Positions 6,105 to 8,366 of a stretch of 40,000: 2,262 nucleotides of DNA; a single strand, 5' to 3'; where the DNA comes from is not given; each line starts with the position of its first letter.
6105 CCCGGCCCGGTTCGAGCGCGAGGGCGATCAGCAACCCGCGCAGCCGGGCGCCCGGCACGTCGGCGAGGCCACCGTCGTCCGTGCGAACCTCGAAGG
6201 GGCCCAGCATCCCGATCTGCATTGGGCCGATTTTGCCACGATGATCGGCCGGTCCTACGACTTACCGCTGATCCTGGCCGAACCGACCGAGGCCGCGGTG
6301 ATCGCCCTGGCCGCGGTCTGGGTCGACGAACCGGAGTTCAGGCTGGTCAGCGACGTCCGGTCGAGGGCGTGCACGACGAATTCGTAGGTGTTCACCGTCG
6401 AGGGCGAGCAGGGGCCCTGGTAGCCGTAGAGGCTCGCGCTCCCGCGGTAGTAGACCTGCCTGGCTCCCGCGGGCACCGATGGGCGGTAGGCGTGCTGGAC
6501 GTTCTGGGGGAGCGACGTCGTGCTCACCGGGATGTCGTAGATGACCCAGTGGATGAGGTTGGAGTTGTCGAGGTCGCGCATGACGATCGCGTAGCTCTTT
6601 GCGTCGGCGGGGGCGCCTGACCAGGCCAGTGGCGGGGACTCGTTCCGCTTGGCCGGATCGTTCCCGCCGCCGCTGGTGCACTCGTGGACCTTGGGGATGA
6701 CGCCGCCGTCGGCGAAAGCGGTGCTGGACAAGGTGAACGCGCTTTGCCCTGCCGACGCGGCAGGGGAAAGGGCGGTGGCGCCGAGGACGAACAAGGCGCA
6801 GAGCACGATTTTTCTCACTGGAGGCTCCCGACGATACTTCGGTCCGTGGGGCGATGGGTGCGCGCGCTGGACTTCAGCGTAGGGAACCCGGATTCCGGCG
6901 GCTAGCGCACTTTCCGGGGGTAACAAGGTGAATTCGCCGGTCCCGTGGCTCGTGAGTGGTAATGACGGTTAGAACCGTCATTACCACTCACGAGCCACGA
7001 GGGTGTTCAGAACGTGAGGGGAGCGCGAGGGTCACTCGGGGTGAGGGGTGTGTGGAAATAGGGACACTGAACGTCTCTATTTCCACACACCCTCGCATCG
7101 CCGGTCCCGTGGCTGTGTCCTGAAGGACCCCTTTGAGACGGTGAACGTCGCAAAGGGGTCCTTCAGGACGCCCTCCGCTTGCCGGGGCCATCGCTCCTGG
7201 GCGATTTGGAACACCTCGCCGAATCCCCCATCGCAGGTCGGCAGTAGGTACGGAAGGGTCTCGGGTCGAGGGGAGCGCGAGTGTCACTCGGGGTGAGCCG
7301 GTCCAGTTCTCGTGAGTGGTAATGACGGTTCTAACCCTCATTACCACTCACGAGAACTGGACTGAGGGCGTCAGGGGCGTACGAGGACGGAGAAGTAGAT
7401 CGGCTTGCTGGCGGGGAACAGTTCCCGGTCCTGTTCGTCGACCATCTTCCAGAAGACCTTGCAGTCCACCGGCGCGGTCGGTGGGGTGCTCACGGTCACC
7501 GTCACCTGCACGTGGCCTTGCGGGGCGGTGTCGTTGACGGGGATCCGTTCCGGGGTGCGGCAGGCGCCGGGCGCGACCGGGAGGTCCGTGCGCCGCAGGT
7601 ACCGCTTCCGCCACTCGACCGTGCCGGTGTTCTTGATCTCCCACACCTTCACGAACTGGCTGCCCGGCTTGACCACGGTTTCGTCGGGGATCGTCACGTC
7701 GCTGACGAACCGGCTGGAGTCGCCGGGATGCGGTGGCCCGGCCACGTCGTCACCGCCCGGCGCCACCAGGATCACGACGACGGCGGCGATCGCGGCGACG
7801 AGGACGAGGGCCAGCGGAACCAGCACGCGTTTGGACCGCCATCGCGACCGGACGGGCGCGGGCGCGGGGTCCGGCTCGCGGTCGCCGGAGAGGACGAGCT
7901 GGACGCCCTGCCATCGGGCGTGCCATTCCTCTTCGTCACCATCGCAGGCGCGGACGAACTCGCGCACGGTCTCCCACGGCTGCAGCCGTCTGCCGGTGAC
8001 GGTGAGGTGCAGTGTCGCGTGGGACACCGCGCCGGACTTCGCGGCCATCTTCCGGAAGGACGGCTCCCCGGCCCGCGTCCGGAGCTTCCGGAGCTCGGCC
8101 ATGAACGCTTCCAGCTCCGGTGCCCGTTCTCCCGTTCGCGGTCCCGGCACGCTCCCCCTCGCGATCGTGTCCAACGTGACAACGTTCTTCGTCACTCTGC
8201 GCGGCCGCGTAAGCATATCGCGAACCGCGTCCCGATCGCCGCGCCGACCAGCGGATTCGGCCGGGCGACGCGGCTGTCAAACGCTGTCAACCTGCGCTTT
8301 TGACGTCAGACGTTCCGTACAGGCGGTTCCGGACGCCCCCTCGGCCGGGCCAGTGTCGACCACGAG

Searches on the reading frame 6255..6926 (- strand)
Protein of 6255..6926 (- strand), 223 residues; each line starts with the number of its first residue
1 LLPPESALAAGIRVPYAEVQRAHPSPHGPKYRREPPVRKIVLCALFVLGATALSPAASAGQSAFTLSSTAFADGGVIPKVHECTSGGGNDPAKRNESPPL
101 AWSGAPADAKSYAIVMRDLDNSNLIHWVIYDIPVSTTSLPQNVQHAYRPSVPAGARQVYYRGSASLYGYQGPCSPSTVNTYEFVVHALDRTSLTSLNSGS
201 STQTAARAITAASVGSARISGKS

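Call 47: search_protein_families(library=pfam, proteins=[window:6255-6926:-], max_evalue=0.00001)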
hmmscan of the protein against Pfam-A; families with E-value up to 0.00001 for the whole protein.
window:6255-6926:- (223 aa): 1 family
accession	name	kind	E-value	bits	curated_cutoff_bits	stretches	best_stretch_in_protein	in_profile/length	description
PF01161.25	PBP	-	2.2e-24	86.7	24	1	93-221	10-133/135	Phosphatidylethanolamine-binding protein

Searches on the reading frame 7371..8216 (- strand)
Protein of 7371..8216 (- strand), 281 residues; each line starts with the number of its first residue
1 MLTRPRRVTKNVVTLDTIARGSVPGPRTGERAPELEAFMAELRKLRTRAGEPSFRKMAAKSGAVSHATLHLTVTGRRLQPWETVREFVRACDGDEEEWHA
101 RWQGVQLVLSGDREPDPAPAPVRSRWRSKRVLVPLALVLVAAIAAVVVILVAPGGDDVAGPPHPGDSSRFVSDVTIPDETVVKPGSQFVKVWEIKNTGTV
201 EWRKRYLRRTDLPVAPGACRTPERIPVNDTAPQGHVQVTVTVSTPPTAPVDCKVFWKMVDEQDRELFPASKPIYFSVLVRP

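Call 47: search_protein_families(library=pfam, proteins=[window:7371-8216:-], max_evalue=0.00001)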
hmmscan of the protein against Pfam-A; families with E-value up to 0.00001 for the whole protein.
window:7371-8216:- (281 aa): 2 families
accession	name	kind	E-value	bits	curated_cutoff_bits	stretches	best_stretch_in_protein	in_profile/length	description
PF16158.11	N_BRCA1_IG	-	2.1e-12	48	28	1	175-267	1-98/108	Ig-like domain from next to BRCA1 gene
PF13560.12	HTH_31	-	7.1e-07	29.9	27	1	40-98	4-61/64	Helix-turn-helix domain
